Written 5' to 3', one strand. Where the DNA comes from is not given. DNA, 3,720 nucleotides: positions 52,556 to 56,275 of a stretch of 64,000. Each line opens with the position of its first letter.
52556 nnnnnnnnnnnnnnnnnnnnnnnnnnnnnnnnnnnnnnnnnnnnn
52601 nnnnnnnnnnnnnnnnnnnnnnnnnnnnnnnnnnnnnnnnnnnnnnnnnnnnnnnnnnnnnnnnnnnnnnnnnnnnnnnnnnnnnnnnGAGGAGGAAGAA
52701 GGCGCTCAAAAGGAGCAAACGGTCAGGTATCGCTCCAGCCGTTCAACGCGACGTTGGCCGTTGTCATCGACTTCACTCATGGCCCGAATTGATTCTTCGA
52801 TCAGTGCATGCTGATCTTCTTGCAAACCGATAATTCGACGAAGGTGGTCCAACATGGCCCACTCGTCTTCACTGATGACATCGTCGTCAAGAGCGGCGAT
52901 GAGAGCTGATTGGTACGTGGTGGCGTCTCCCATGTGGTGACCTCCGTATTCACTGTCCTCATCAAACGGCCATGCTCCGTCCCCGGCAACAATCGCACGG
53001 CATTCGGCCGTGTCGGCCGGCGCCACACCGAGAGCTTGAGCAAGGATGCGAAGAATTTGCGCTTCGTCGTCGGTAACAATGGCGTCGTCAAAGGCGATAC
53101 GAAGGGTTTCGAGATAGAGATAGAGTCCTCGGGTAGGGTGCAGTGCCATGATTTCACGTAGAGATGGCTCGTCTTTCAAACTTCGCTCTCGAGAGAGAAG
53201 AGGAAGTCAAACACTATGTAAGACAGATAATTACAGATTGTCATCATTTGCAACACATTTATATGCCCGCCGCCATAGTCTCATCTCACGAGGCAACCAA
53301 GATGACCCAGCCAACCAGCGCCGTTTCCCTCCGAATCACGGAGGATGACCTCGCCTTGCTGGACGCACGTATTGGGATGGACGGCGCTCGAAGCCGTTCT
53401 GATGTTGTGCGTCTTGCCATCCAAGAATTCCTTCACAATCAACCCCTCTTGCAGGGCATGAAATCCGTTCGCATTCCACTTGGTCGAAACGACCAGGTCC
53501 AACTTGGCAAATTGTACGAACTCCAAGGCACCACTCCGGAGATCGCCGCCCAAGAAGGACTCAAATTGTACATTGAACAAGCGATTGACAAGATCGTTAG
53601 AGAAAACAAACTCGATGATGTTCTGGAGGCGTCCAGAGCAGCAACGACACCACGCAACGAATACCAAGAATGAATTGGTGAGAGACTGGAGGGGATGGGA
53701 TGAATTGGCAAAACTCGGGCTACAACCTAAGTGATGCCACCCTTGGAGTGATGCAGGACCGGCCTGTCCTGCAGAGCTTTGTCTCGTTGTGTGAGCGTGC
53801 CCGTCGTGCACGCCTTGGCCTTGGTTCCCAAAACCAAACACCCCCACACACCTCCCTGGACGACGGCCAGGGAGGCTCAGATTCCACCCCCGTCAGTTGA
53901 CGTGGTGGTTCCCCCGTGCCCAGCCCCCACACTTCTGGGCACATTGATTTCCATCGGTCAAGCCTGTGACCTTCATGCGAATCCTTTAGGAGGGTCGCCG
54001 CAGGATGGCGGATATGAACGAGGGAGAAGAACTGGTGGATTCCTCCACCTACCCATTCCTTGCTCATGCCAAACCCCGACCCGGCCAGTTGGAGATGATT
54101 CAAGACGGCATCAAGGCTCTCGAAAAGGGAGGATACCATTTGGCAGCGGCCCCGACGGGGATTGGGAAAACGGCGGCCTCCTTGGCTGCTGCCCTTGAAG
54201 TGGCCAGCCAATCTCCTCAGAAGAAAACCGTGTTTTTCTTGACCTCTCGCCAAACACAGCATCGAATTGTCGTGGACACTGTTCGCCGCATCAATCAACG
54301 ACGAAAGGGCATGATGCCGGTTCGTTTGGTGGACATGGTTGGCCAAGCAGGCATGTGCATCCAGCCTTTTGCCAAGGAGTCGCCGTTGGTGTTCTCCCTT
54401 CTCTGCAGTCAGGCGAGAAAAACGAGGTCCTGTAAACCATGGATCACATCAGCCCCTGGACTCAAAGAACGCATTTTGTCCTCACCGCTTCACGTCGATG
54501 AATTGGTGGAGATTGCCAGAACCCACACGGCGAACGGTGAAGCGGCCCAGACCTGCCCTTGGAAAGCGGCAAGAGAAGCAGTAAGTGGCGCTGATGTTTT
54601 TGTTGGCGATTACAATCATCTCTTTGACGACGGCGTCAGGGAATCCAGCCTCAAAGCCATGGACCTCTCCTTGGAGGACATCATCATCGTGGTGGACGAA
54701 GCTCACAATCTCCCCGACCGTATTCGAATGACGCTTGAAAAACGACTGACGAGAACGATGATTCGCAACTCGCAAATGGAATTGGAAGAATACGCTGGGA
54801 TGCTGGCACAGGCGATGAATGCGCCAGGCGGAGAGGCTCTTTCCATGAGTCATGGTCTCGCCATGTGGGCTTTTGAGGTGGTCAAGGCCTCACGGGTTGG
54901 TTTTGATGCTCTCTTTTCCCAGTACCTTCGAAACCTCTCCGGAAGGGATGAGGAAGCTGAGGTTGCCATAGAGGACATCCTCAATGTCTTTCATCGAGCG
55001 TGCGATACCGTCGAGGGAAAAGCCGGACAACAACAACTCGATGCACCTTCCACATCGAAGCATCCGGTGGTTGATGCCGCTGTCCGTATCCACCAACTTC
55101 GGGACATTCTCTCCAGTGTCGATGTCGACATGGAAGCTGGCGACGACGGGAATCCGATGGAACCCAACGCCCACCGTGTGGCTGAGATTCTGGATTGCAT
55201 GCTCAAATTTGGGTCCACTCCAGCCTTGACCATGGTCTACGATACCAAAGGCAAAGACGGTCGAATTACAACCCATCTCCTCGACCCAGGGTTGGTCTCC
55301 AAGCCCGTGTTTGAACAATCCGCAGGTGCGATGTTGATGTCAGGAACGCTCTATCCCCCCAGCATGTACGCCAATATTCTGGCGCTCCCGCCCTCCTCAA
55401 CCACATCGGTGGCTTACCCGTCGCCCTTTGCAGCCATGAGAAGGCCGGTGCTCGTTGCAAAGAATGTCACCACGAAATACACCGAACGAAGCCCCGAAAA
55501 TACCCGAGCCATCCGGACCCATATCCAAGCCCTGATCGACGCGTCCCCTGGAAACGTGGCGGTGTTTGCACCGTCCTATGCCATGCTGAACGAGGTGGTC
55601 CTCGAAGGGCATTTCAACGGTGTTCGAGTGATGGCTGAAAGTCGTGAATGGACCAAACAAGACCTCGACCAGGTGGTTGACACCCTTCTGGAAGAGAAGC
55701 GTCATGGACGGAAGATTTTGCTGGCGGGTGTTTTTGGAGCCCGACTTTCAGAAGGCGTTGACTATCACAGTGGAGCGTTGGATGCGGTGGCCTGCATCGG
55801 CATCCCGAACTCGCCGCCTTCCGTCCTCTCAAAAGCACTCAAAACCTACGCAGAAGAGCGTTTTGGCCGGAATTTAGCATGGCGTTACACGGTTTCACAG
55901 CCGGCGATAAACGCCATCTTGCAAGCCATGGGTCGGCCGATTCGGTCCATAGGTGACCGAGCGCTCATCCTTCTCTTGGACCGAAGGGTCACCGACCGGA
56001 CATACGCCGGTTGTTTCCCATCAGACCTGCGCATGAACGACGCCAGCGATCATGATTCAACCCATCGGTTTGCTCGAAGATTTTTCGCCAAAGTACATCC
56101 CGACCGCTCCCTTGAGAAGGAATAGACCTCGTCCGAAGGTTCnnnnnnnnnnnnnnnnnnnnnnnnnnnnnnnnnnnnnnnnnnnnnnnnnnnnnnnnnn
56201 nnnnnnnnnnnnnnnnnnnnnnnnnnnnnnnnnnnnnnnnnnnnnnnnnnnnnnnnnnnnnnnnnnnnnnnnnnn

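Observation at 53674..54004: The largest non-coding gap in the window holds six consecutive hairpins, two with exactly complementary loops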

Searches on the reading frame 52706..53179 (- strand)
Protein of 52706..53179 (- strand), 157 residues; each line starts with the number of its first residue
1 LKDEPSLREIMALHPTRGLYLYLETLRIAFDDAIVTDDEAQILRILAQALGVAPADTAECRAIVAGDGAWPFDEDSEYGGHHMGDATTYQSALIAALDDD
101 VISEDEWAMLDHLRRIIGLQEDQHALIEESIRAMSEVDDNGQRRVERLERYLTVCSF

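Call 10: search_protein_families(library=pfam, proteins=[window:52706-53179:-], max_evalue=0.01)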
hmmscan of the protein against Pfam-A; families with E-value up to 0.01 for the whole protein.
window:52706-53179:- (157 aa): 1 family
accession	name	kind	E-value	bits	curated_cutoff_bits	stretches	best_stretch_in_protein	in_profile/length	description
PF05099.18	TerB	-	0.0029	18.3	24.4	0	25-61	81-117/118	Tellurite resistance protein TerB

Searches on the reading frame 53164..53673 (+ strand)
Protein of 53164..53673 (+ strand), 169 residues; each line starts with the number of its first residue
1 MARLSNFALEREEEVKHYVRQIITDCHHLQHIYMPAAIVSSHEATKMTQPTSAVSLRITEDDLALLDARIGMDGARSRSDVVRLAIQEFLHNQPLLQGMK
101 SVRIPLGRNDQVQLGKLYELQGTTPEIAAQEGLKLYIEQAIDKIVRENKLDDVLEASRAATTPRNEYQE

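Call 10: search_protein_families(library=pfam, proteins=[window:53164-53673:+], max_evalue=0.01)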
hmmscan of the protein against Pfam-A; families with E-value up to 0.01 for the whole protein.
window:53164-53673:+ (169 aa): 1 family
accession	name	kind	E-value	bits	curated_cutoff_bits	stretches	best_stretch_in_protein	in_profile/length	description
PF01402.27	RHH_1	-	9.3e-06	25.9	20.5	1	54-90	2-37/39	Ribbon-helix-helix protein, copG family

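Call 59: search_protein_families(library=ncbifam, proteins=[window:53164-53673:+], max_evalue=0.01)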
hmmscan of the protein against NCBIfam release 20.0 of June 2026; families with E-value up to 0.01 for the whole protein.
window:53164-53673:+ (169 aa): 0 families

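Call 60: search_solved_structures(query=window:53164-53673:+, max_evalue=1)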
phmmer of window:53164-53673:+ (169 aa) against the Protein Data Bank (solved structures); distinct sequences matched with E-value up to 1: 1.
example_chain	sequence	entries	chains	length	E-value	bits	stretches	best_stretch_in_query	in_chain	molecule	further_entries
8imh_A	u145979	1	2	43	0.67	13.2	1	53-87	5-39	Antitoxin MazE9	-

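Call 72: search_protein_families(library=padloc, proteins=[window:53164-53673:+], max_evalue=0.001)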
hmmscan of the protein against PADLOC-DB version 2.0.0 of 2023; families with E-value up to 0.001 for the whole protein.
window:53164-53673:+ (169 aa): 0 families

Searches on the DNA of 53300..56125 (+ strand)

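Call 4: search_rna_families(source=window, start=53300, end=54400, threshold=evalue, max_evalue=10, show_alignments=3)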
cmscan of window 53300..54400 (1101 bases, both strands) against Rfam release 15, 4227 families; matches with E-value up to 10: 0.
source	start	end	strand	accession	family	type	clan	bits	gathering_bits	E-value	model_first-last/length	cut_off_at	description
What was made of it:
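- Closest known: Archaeal RNase P RNA. Different: No match even at E <= 10 (call 4).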

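Call 75: search_rna_families(sources=[L047, L050, L092, L134, L060], threshold=gathering)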
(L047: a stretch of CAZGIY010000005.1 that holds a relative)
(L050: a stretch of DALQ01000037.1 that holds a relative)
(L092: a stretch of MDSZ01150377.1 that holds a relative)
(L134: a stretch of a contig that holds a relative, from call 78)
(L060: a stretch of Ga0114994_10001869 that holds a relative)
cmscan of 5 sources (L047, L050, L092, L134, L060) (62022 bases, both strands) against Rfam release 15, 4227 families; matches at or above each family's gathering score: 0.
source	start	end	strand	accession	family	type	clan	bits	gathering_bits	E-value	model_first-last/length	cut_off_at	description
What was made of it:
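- On Any Rfam 15 family (including RNaseP_arch RF00373 and Archaea_SRP RF01857): There is no hit at E <= 10 in 53300-54400 (call 4) and none in five divergent homologous loci (call 75).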

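Call 77: build_rna_model(alignment_id=A2, structure=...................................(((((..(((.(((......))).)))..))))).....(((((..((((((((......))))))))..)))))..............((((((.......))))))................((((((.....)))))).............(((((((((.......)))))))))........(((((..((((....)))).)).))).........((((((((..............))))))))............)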
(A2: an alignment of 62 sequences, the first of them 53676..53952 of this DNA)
Model R1 built from alignment A2 (62 sequences, 299 columns); structure: as given.
model positions 278; base pairs 62; branch points 6; effective number of sequences 2.76; information 0.59 bits per position. Calibrated on 0.2 Mb of random sequence (short: E-values are rough).
structure used (alignment columns):
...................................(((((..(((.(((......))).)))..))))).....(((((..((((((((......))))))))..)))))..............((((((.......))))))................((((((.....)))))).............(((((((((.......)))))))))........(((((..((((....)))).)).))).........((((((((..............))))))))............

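Call 78: search_with_rna_model(model_id=R1, sources=[window, L047, L051, L060, L134, L050, L092, L100, L120, L003, L008, L030, L044, L064, L106, L109, L117, L123, L125, L143, L161, L164, L171], max_evalue=1, show_alignments=0)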
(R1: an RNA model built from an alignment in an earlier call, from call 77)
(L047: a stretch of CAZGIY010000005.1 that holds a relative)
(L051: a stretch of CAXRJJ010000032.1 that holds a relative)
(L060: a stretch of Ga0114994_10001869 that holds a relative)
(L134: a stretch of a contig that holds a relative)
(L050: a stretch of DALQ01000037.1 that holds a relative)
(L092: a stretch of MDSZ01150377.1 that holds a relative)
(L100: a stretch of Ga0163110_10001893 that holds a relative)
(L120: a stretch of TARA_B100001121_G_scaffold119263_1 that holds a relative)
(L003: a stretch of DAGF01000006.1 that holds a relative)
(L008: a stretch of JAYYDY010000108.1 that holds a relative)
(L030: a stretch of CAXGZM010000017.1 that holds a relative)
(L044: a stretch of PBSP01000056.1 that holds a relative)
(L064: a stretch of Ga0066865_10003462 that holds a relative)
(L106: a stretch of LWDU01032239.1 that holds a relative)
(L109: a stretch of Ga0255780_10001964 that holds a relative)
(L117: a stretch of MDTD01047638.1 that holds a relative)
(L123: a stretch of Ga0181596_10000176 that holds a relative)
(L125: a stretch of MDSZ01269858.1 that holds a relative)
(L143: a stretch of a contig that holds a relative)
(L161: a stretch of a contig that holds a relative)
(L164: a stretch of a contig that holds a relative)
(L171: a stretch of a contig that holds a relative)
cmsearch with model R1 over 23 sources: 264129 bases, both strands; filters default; matches with E-value up to 1: 23.
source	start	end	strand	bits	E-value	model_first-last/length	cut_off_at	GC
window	53676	53951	+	307.5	1.6e-95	1-278/278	no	0.6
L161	173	448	-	298.2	1.3e-92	1-278/278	no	0.59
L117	2880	3155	+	295.5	9.5e-92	1-278/278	no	0.62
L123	623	900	+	291.6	1.6e-90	1-278/278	no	0.61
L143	6395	6668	-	267.4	7.7e-83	1-278/278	no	0.57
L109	14165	14441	-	245.2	8.3e-76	1-278/278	no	0.55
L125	4333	4543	+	226.2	8.3e-70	1-211/278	3'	0.59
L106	4548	4817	-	221.3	2.9e-68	1-278/278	no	0.55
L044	3582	3858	+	210.8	6.3e-65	1-278/278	no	0.58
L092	8846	9128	+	202.3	3.2e-62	1-278/278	no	0.54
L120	8842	9123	-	190.8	1.3e-58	1-278/278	no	0.53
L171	5638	5919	-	190.8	1.3e-58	1-278/278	no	0.53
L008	1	193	+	188.2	9e-58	85-278/278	5'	0.65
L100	9833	10112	-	187.8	1.2e-57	1-278/278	no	0.52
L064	4423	4651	+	181.3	1.3e-55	1-227/278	3'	0.59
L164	1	134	-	135.3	5e-41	1-134/278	3'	0.6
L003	1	128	+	127.9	1.1e-38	151-278/278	5'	0.62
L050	5646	5910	+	102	1.7e-30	1-278/278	no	0.71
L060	3550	3811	+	98.8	1.8e-29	1-278/278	no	0.51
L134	11502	11768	-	49.1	1e-13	1-278/278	no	0.59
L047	8551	8774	-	30.8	6.1e-08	1-278/278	no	0.61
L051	8552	8775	-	30.7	6.7e-08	1-278/278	no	0.62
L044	3654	3683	-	10.3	0.19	73-102/278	no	0.57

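Call 79: search_with_rna_model(model_id=R1, sources=[L060, L134, L047], max_evalue=0.001, show_alignments=3)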
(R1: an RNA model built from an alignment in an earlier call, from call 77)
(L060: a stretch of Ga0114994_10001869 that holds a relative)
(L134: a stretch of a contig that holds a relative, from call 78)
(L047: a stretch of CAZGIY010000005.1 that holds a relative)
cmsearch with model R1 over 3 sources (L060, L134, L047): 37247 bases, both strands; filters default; matches with E-value up to 0.001: 3.
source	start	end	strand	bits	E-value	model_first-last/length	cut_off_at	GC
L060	3550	3811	+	98.8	2.5e-30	1-278/278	no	0.51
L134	11502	11768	-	49.1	1.5e-14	1-278/278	no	0.59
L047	8551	8774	-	30.8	8.6e-09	1-278/278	no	0.61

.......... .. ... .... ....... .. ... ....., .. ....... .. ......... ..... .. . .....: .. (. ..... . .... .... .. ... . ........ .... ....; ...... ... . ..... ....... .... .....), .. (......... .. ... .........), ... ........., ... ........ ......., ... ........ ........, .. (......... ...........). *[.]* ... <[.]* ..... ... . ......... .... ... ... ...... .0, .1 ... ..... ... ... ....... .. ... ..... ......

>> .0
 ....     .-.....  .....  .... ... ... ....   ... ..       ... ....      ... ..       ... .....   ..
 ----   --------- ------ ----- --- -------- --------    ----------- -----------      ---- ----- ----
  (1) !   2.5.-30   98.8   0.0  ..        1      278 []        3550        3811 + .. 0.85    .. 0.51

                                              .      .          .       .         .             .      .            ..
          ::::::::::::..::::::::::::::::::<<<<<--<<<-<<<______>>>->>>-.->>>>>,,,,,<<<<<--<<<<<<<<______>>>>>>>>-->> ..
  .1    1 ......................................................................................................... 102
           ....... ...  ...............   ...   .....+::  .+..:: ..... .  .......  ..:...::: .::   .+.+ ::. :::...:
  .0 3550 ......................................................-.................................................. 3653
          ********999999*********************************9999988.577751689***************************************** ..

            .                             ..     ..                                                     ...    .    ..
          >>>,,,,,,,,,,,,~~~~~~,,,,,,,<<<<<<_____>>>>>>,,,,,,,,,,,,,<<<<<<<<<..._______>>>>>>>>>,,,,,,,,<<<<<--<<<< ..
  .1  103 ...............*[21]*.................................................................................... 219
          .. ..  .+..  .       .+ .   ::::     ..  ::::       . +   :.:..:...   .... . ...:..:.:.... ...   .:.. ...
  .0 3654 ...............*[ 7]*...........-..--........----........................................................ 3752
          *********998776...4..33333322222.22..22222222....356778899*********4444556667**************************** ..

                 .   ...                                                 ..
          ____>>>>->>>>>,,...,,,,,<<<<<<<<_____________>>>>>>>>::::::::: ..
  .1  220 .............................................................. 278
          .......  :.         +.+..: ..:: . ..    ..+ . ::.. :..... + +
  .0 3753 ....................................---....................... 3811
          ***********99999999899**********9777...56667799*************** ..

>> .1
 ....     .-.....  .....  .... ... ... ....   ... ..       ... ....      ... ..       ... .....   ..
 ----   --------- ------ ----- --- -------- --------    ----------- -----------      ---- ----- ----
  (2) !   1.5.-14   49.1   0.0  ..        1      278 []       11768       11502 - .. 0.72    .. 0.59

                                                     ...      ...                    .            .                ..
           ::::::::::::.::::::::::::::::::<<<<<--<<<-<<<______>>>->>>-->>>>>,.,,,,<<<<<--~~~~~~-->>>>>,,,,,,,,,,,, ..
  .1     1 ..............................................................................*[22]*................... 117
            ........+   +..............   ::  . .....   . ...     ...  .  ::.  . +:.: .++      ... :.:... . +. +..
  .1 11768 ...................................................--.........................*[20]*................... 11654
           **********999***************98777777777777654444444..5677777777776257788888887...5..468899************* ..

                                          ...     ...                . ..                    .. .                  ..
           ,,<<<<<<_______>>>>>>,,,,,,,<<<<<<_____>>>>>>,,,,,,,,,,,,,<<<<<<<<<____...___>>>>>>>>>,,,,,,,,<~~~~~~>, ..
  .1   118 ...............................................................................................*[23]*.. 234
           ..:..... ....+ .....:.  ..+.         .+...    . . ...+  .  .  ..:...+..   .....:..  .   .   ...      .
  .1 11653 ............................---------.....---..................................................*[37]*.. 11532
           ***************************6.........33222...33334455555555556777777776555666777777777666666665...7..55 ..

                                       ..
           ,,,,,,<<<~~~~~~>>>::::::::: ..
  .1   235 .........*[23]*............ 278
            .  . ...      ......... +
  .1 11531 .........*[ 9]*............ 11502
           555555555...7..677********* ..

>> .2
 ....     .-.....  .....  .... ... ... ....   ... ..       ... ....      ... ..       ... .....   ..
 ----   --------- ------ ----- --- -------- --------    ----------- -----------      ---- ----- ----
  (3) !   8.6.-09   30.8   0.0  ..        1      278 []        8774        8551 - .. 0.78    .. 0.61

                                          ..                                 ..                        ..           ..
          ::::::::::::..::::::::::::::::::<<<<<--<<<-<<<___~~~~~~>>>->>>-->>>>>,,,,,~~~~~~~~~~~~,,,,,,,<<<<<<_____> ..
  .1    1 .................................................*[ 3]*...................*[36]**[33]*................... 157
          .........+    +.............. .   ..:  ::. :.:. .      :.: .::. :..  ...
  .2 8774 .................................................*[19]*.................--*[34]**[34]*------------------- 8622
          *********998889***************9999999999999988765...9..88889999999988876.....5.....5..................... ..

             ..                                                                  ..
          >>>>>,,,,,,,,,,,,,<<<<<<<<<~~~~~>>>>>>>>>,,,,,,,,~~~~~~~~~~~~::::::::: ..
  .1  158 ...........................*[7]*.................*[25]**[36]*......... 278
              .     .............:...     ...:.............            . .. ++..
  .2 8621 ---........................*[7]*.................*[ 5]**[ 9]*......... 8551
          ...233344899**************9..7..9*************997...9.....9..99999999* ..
